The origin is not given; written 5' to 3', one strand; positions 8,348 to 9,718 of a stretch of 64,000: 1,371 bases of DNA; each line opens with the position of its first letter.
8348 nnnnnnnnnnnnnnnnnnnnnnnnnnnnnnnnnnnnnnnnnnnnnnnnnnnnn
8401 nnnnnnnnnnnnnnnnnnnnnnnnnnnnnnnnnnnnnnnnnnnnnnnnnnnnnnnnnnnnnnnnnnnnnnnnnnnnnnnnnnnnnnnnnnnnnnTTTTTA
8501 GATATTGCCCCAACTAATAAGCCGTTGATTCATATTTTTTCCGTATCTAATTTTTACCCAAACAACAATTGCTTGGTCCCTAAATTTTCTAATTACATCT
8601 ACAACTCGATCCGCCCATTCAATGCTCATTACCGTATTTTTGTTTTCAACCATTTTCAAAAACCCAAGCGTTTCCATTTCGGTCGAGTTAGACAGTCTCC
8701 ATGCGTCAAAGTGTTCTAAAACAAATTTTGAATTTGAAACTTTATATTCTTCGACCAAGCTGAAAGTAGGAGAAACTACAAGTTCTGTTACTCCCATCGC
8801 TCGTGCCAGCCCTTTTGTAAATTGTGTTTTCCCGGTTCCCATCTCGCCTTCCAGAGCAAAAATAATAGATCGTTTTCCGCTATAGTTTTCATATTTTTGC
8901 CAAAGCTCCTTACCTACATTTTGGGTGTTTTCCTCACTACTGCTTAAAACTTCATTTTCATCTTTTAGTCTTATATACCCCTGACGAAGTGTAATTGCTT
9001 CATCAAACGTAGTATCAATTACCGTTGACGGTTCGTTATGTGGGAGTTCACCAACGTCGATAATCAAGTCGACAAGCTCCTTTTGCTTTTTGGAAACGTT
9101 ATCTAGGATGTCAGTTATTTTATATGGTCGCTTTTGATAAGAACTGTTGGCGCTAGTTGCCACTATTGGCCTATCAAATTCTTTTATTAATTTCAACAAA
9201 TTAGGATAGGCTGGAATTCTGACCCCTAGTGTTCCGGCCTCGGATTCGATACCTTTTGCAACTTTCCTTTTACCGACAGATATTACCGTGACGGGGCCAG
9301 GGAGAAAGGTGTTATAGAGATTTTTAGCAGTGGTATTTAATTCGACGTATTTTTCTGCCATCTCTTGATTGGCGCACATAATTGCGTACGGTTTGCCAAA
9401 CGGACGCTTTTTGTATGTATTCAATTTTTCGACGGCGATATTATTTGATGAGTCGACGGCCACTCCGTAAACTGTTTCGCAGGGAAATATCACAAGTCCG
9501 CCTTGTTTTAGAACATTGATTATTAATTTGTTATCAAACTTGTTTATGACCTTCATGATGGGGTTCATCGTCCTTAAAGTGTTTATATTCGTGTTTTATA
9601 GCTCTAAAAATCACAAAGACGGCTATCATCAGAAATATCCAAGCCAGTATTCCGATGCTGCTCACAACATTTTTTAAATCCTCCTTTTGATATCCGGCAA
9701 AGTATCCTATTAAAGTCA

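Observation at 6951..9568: t6A biosynthesis module: TsaC-TsaE single-polypeptide fusion adjacent to TsaD, with a 2H phosphoesterase wedged between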

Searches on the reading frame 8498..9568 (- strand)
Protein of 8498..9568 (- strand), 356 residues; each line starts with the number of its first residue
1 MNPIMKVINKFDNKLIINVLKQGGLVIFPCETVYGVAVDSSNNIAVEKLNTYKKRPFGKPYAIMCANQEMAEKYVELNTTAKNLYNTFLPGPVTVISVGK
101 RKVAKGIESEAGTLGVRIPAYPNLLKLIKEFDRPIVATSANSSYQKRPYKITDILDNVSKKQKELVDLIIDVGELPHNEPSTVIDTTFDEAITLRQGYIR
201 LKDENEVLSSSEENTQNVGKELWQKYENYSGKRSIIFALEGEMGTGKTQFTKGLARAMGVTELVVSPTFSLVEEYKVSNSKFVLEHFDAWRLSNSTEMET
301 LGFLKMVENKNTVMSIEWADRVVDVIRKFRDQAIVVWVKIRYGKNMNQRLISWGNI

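Call 3: search_protein_families(library=pfam, proteins=[window:8498-9568:-], max_evalue=0.1)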
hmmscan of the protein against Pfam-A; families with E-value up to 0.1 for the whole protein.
window:8498-9568:- (356 aa): 5 families
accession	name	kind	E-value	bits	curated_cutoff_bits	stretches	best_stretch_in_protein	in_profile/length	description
PF01300.24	Sua5_yciO_yrdC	-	2.3e-44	151.5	25.1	1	19-197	2-178/178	Telomere recombination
PF02367.23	TsaE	-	8.8e-30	103.7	26.6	1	210-333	2-113/128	Threonylcarbamoyl adenosine biosynthesis protein TsaE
PF07693.20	KAP_NTPase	-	0.0045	16.7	20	1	231-298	17-67/293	KAP family P-loop domain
PF00004.35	AAA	-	0.035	15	21.2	0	239-287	3-50/131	ATPase family associated with various cellular activities (AAA)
PF01712.25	dNK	-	0.037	14.2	27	1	238-313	2-71/203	Deoxynucleoside kinase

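Call 4: search_protein_families(library=ncbifam, proteins=[window:8498-9568:-], max_evalue=0.1)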
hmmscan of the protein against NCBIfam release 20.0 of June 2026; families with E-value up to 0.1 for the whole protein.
window:8498-9568:- (356 aa): 8 families
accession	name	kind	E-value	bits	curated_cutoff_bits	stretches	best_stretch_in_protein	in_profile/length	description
TIGR00057.1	TIGR00057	equivalog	2.9e-45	154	123.2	1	16-203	14-196/202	L-threonylcarbamoyladenylate synthase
TIGR00150.1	T6A_YjeE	equivalog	1.4e-25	89.7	60.1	1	211-329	4-113/135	tRNA (adenosine(37)-N6)-threonylcarbamoyltransferase complex ATPase subunit type 1 TsaE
NF007919.1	PRK10634.1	equivalog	1.6e-22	79.9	175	1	16-190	1-173/176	L-threonylcarbamoyladenylate synthase type 1 TsaC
NF007931.0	PRK10646.1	equivalog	3.1e-15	56.5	246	1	211-326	10-117/153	tRNA (adenosine(37)-N6)-threonylcarbamoyltransferase complex ATPase subunit type 1 TsaE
TIGR00143.1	hypF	equivalog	1.8e-10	39.6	466.1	1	18-158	199-338/741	carbamoyltransferase HypF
NF003229.0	PRK04195.1-5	equivalog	0.0059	15.4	280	0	221-260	34-70/413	replication factor C large subunit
NF005304.0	PRK06835.1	equivalog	0.031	13.4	215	1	202-258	153-207/330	ATP-binding protein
NF005655.0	PRK07429.1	subfamily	0.048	12.8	236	0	232-260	6-34/326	phosphoribulokinase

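Call 8: find_homologous_proteins(query=window:8498-9568:-, max_evalue=0.00001)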
Query window:8498-9568:- (356 aa): 3415 proteins with E <= 0.00001 among 6042 candidates; the best 120 are listed.
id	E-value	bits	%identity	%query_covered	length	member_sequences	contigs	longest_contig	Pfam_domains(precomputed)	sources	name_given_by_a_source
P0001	2.5e-229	778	100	99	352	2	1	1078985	PF01300.25,PF02367.24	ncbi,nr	ncbi:MAG: threonylcarbamoyl-AMP synthase [Candidatus Woesebacteria bacterium]|nr:MAG: threonylcarbam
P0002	3.4e-174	597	74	99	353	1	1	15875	PF01300.25,PF02367.24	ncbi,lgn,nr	ncbi:MAG TPA: L-threonylcarbamoyladenylate synthase [Patescibacteria group bacterium]|nr:L-threonylc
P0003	3.2e-172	590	75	99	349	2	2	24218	PF01300.25,PF02367.24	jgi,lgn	-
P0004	4.6e-172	590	76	96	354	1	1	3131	PF01300.25,PF02367.24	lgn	-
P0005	3.9e-168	577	72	99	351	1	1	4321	PF01300.25,PF02367.24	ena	-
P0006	9.5e-168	576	72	99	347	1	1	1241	PF01300.25,PF02367.24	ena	-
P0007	2.8e-166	571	71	100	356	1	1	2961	PF01300.25,PF02367.24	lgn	-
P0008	1.6e-164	565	71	99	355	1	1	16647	PF01300.25,PF02367.24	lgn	-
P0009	1.1e-163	562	74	96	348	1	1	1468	PF01300.25,PF02367.24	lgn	-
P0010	2.5e-163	561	69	99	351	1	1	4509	PF01300.25,PF02367.24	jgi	jgi:L-threonylcarbamoyladenylate synthase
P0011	2.7e-163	561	69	99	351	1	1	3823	PF01300.25,PF07693.21,PF02367.24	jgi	jgi:L-threonylcarbamoyladenylate synthase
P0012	1.7e-162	558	71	98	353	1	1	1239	PF01300.25,PF02367.24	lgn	-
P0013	1.9e-162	558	71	99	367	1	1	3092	PF01300.25,PF02367.24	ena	-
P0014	2.9e-161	554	71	98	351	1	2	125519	PF01300.25,PF02367.24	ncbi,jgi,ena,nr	ncbi:MAG TPA: L-threonylcarbamoyladenylate synthase [Patescibacteria group bacterium]|nr:L-threonylc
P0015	5.3e-161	553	71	95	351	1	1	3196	PF01300.25,PF02367.24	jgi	jgi:L-threonylcarbamoyladenylate synthase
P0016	1.9e-160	552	70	98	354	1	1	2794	PF01300.25,PF02367.24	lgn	-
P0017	2.8e-160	551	71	99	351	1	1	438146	PF01300.25,PF02367.24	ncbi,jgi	jgi:L-threonylcarbamoyladenylate synthase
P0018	6.7e-160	550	72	96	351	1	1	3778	PF01300.25,PF02367.24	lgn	-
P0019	7.5e-160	550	69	98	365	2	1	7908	PF01300.25,PF02367.24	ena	-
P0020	7.8e-160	550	70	98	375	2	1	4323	PF01300.25,PF02367.24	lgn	-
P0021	1.5e-159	549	70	98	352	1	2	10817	PF01300.25,PF02367.24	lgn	-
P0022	2.3e-159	548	68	98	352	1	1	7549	PF01300.25,PF02367.24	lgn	-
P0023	3.3e-159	548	70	99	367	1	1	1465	PF01300.25,PF02367.24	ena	-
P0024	3.5e-159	547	69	99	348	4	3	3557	PF01300.25,PF02367.24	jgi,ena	-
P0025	5.3e-159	547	71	99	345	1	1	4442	PF01300.25,PF02367.24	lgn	-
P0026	9.6e-159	546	68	99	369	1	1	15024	PF01300.25,PF02367.24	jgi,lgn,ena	-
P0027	2.2e-158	545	70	95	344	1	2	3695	PF01300.25,PF02367.24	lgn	-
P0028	7.4e-158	543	70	98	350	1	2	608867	PF01300.25,PF02367.24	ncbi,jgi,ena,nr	ncbi:MAG TPA: L-threonylcarbamoyladenylate synthase [Patescibacteria group bacterium]|nr:L-threonylc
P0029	9.1e-158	543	69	99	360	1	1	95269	PF01300.25,PF02367.24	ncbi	-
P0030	1.1e-157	543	71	97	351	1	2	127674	PF01300.25,PF02367.24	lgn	-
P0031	1.3e-157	542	71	96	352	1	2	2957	PF01300.25,PF02367.24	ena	-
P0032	2.1e-157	542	70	95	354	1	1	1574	PF01300.25,PF02367.24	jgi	jgi:L-threonylcarbamoyladenylate synthase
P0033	2.9e-157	541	69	98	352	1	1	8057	PF01300.25,PF07693.21,PF02367.24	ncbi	-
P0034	3.7e-157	541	70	97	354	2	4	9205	PF01300.25,PF02367.24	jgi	jgi:L-threonylcarbamoyladenylate synthase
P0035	4.0e-157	541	69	100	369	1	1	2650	PF01300.25,PF02367.24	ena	-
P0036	5.8e-157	540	70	98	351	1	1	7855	PF01300.25,PF02367.24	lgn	-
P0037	1.5e-156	539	69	98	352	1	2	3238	PF01300.25,PF02367.24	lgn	-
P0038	1.9e-156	538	70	96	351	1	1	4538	PF01300.25,PF02367.24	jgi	jgi:L-threonylcarbamoyladenylate synthase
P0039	1.9e-156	538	71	95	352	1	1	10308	PF01300.25,PF02367.24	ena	-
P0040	2.4e-156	538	70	96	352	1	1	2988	PF01300.25,PF07693.21,PF02367.24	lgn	-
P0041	3.4e-156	538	70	96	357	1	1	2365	PF01300.25,PF02367.24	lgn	-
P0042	1.5e-155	536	67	99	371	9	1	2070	PF01300.25,PF02367.24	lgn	-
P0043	1.7e-155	535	69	95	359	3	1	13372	PF01300.25,PF02367.24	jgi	jgi:L-threonylcarbamoyladenylate synthase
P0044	3.5e-155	534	69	98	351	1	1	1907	PF01300.25,PF02367.24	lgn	-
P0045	4.3e-155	534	67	99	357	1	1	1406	PF01300.25,PF02367.24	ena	-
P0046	4.4e-155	534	68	98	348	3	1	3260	PF01300.25,PF02367.24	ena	-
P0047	7.7e-155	533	68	99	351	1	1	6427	PF01300.25,PF02367.24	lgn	-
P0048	1.3e-154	533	68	96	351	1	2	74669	PF01300.25,PF02367.24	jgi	jgi:L-threonylcarbamoyladenylate synthase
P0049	1.4e-154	532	69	98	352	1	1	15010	PF01300.25,PF02367.24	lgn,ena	-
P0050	2.7e-154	531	67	98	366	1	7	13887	PF01300.25,PF02367.24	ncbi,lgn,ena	-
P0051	4.4e-154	531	68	96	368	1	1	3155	PF01300.25,PF02367.24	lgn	-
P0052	5.7e-154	530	68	99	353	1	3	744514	PF01300.25,PF02367.24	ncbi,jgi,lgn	-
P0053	5.8e-154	530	69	95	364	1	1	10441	PF01300.25,PF02367.24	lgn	-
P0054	9.1e-154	530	67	99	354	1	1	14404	PF01300.25,PF02367.24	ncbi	-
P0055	1.0e-153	530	69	95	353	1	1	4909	PF01300.25,PF02367.24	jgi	jgi:L-threonylcarbamoyladenylate synthase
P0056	1.0e-153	530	68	98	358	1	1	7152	PF01300.25,PF02367.24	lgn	-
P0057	1.4e-153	529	67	99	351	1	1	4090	PF01300.25,PF02367.24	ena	-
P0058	1.6e-153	529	68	98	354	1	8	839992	PF01300.25,PF02367.24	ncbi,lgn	-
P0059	2.1e-153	529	69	96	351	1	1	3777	PF01300.25,PF02367.24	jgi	jgi:L-threonylcarbamoyladenylate synthase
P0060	2.4e-153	528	67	95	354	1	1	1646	PF01300.25,PF02367.24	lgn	-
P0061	4.1e-153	528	68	99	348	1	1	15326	PF01300.25,PF02367.24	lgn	-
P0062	5.2e-153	527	69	96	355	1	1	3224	PF01300.25,PF02367.24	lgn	-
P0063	5.6e-153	527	69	96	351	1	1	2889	PF01300.25,PF02367.24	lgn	-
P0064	7.1e-153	527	68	97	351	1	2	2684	PF01300.25,PF02367.24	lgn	-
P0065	1.4e-152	526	68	98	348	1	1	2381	PF01300.25,PF02367.24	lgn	-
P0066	1.4e-152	526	67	98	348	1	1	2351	PF01300.25,PF02367.24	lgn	-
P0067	2.8e-152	525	67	99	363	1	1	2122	PF01300.25,PF02367.24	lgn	-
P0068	3.0e-152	525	69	96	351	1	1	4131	PF01300.25,PF02367.24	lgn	-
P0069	3.2e-152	525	67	96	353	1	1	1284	PF01300.25,PF02367.24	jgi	jgi:L-threonylcarbamoyladenylate synthase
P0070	5.0e-152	524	66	98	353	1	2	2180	PF01300.25,PF02367.24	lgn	-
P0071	6.1e-152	524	68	99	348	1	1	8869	PF01300.25,PF02367.24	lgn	-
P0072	7.5e-152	523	71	92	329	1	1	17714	PF01300.25,PF02367.24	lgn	-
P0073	9.5e-152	523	65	100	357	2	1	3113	PF01300.25,PF02367.24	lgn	-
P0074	9.6e-152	523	69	96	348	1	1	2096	PF01300.25,PF02367.24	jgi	-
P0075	1.0e-151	523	66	99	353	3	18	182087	PF01300.25,PF02367.24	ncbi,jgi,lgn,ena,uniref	ncbi:hypothetical protein A2130_04400 [Candidatus Woesebacteria bacterium GWC2_33_12]|uniref:L-threo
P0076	1.2e-151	523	66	99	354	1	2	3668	PF01300.25,PF02367.24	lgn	-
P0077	1.3e-151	523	65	99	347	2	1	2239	PF01300.25,PF02367.24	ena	-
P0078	2.1e-151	522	66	99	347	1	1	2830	PF01300.25,PF02367.24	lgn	-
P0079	2.6e-151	522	67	98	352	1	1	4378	PF01300.25,PF02367.24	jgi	jgi:L-threonylcarbamoyladenylate synthase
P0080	4.9e-151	521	66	95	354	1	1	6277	PF01300.25,PF02367.24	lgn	-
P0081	6.5e-151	520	66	99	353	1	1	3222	PF01300.25,PF02367.24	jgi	jgi:L-threonylcarbamoyladenylate synthase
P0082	9.0e-151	520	67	95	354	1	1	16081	PF01300.25,PF02367.24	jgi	jgi:L-threonylcarbamoyladenylate synthase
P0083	1.2e-150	519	67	96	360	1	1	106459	PF01300.25,PF02367.24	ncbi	-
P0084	1.2e-150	519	67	96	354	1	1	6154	PF01300.25,PF02367.24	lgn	-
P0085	1.3e-150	519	65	96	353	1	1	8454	PF01300.25,PF02367.24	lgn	-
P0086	1.3e-150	519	67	99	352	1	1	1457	PF01300.25,PF02367.24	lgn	-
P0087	1.9e-150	519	69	95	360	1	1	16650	PF01300.25,PF02367.24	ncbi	-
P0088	2.8e-150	518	66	96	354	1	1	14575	PF01300.25,PF02367.24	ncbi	-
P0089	3.4e-150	518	69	95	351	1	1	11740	PF01300.25,PF02367.24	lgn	-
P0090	3.5e-150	518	67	99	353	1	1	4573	PF01300.25,PF02367.24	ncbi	-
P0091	3.7e-150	518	69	95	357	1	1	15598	PF01300.25,PF02367.24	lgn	-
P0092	4.3e-150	518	68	96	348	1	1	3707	PF01300.25,PF02367.24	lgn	-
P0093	5.6e-150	517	64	98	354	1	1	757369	PF01300.25,PF02367.24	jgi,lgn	jgi:L-threonylcarbamoyladenylate synthase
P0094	9.7e-150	516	67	99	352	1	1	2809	PF01300.25,PF02367.24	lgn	-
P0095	9.9e-150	516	65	99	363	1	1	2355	PF01300.25,PF02367.24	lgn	-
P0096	1.2e-149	516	66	98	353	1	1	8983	PF01300.25,PF02367.24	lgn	-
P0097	1.5e-149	516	66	96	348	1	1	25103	PF01300.25,PF02367.24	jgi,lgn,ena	-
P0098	1.7e-149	516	66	96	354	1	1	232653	PF01300.25,PF02367.24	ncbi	-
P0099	2.1e-149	515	68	95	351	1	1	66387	PF01300.25,PF02367.24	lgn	-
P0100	2.1e-149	515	67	99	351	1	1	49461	PF01300.25,PF02367.24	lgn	-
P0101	5.2e-149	514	65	96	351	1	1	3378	PF01300.25,PF02367.24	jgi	jgi:L-threonylcarbamoyladenylate synthase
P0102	6.6e-149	514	67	99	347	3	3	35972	PF01300.25,PF02367.24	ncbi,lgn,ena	ncbi:MAG: L-threonylcarbamoyladenylate synthase [Patescibacteria group bacterium]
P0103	7.8e-149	513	67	96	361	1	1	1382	PF01300.25,PF02367.24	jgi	jgi:L-threonylcarbamoyladenylate synthase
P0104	9.1e-149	513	67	98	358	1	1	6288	PF01300.25,PF02367.24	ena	-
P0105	1.2e-148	513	66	96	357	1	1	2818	PF01300.25,PF02367.24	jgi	jgi:L-threonylcarbamoyladenylate synthase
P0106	1.2e-148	513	68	94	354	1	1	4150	PF01300.25,PF02367.24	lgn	-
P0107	1.6e-148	512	65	99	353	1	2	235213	PF01300.25,PF02367.24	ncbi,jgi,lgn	jgi:L-threonylcarbamoyladenylate synthase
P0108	2.6e-148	512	65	99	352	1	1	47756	PF01300.25,PF02367.24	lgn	-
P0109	3.2e-148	511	66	99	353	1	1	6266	PF01300.25,PF02367.24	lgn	-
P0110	3.6e-148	511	65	99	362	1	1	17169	PF01300.25,PF02367.24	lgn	-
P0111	4.0e-148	511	64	96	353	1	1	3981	PF01300.25,PF02367.24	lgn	-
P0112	4.0e-148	511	64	99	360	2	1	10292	PF01300.25,PF02367.24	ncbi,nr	ncbi:MAG TPA: L-threonylcarbamoyladenylate synthase [Alphaproteobacteria bacterium]|nr:L-threonylcar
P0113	4.7e-148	511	68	94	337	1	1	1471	PF01300.25,PF02367.24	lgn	-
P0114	5.6e-148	511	67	98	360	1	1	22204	PF01300.25,PF02367.24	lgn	-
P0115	6.1e-148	511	67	95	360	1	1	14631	PF01300.25,PF02367.24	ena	-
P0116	8.0e-148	510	64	99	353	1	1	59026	PF01300.25,PF02367.24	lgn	-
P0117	1.3e-147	509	64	99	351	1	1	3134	PF01300.25,PF02367.24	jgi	jgi:L-threonylcarbamoyladenylate synthase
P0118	2.7e-147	508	67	94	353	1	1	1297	PF01300.25,PF02367.24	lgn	-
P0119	2.8e-147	508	66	95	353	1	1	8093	PF01300.25,PF02367.24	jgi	jgi:L-threonylcarbamoyladenylate synthase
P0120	3.1e-147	508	65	98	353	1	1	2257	PF01300.25,PF02367.24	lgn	-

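Call 17: find_encoding_contigs(protein=P0028, flank=6000, max_places=2)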
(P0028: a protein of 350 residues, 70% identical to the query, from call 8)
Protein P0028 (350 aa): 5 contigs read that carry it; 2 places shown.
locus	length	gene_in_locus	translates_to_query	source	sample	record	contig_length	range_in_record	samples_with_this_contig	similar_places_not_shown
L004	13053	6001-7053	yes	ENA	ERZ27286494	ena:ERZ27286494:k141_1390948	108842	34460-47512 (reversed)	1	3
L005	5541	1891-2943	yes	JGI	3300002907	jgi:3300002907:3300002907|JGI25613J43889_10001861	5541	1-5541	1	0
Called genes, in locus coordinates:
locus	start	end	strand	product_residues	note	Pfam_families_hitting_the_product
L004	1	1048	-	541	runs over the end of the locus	PF00118:Cpn60_TCP1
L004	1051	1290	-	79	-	-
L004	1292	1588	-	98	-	PF00166:Cpn10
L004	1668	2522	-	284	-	PF18765:Polbeta (faint)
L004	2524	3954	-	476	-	PF01547:SBP_bac_1, PF13416:SBP_bac_8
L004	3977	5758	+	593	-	PF12229:PG_binding_4, PF04294:VanW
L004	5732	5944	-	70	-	-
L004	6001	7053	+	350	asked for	PF01300:Sua5_yciO_yrdC, PF02367:TsaE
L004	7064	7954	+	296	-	PF00701:DHDPS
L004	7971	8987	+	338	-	PF00814:TsaD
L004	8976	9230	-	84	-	-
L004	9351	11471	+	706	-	PF00133:tRNA-synt_1, PF01406:tRNA-synt_1e (faint), PF09334:tRNA-synt_1g, PF00133:tRNA-synt_1, PF08264:Anticodon_1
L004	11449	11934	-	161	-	-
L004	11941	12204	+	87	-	-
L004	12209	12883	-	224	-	PF01386:Ribosomal_L25p, PF14693:Ribosomal_TL5_C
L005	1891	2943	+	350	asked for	PF01300:Sua5_yciO_yrdC, PF02367:TsaE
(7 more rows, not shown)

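Call 18: find_encoding_contigs(protein=P0075, flank=6000, max_places=2)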
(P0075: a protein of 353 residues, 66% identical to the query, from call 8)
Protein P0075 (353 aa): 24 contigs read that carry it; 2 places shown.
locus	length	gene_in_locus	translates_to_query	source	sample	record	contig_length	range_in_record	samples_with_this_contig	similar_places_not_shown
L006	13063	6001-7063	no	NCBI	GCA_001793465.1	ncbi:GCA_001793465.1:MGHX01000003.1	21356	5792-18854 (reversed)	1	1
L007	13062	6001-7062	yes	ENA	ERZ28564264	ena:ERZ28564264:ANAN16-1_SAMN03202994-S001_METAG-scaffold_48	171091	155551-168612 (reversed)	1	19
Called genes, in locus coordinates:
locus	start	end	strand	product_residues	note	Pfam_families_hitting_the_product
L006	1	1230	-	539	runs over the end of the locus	PF00118:Cpn60_TCP1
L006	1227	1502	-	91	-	PF00166:Cpn10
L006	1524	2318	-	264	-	PF18765:Polbeta (weak)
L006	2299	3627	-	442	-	PF01547:SBP_bac_1, PF13416:SBP_bac_8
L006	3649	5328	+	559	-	PF12229:PG_binding_4, PF04294:VanW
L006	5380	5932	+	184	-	PF09335:VTT_dom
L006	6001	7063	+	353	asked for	PF01300:Sua5_yciO_yrdC, PF02367:TsaE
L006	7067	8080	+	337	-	PF22521:HypF_C_2 (faint), PF00814:TsaD, PF02543:Carbam_trans_N (faint)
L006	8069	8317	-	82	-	-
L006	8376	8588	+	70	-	-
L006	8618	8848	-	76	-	-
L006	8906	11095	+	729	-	PF00133:tRNA-synt_1, PF09334:tRNA-synt_1g (weak), PF08264:Anticodon_1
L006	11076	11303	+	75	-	-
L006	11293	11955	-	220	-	PF01386:Ribosomal_L25p, PF14693:Ribosomal_TL5_C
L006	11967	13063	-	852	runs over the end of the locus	PF13196:DUF4012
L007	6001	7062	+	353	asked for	PF01300:Sua5_yciO_yrdC, PF02367:TsaE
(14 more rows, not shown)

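Call 22: find_related_loci(query=A1, collection=genome_contigs, flank=10000)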
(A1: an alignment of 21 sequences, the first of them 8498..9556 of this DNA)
Query A1 (352 aa) in genome_contigs; peptide patterns used: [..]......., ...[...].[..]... (x = any residue, [..] = any of these).
599 stretches matched a pattern (row limit reached: there are more); 578 encode a relative of the query (tblastn E <= 1e-3); the best 80 are kept; 80 distinct loci.
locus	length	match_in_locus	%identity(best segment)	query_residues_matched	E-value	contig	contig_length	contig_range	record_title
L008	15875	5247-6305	74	1-352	0e+0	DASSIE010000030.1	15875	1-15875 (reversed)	MAG TPA_asm: Patescibacteria group bacterium isolate SMAG_U1079 k141_766143, whole genome shotgun sequence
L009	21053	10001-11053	71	1-352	3e-168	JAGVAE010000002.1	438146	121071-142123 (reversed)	MAG: Candidatus Woesebacteria bacterium isolate DeMMO6_57 c_000000045538, whole genome shotgun sequence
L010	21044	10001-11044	70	1-350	1e-165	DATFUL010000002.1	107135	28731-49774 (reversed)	MAG TPA_asm: Patescibacteria group bacterium isolate SMAG_U9436 k141_1536584, whole genome shotgun sequence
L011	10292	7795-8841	65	10-352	1e-158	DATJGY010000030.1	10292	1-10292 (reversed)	MAG TPA_asm: Alphaproteobacteria bacterium isolate SMAG_U15498 k141_8733183, whole genome shotgun sequence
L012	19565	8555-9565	68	1-337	9e-159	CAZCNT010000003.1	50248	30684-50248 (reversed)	MAG TPA_asm: uncultured Gammaproteobacteria bacterium isolate SRP050083_co1_418 genome assembly, contig: NODE_175_length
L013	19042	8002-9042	67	1-352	1e-157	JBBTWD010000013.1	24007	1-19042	MAG: Patescibacteria group bacterium isolate H43-bin018_1 H43_bin018_1_000000000013, whole genome shotgun sequence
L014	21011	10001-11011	64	13-352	4e-151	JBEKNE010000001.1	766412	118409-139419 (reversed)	MAG: Candidatus Microgenomates bacterium isolate SPRUCE 40 SPRUCE_40_1, whole genome shotgun sequence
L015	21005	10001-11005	65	13-350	4e-150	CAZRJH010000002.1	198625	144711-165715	MAG TPA_asm: uncultured Gammaproteobacteria bacterium isolate SRP342105_co1_321 genome assembly, contig: NODE_64_length_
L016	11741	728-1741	64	10-350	7e-150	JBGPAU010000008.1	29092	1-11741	MAG: Patescibacteria group bacterium isolate OBJ_0618_130150_121 k141_4115489_length_29092_cov_17.0251, whole genome sho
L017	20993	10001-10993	64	12-349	3e-148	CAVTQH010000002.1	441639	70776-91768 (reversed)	MAG: Candidatus Amesbacteria bacterium isolate MFD00709.bin.1.50 genome assembly, contig: contig_32519, whole genome sho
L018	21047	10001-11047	62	4-352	4e-148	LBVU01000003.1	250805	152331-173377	MAG: Candidatus Woesebacteria bacterium GW2011_GWB1_39_10 UT17_C0003, whole genome shotgun sequence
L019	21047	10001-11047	60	1-350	1e-144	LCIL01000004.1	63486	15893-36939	MAG: Candidatus Woesebacteria bacterium GW2011_GWA1_44_23 UW47_C0004, whole genome shotgun sequence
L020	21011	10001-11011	60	13-352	2e-144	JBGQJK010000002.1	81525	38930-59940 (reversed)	MAG: Patescibacteria group bacterium isolate OBJ2_061818_070_25 k141_2043242_length_81525_cov_10.0000, whole genome shot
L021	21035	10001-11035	60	5-352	2e-144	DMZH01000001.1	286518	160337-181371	MAG TPA_asm: Candidatus Woesebacteria bacterium isolate UBA8517 contig_72, whole genome shotgun sequence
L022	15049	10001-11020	60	12-352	3e-142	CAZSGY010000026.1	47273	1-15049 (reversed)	MAG TPA_asm: uncultured Gammaproteobacteria bacterium isolate binchicken_co169_197 genome assembly, contig: k99_403916,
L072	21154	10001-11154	35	13-318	2e-24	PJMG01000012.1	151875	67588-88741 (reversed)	MAG: Candidatus Levyibacteriota bacterium isolate Amazon_FNV_2010_10_8_1 contig_55_296461975length151875multi6, whole ge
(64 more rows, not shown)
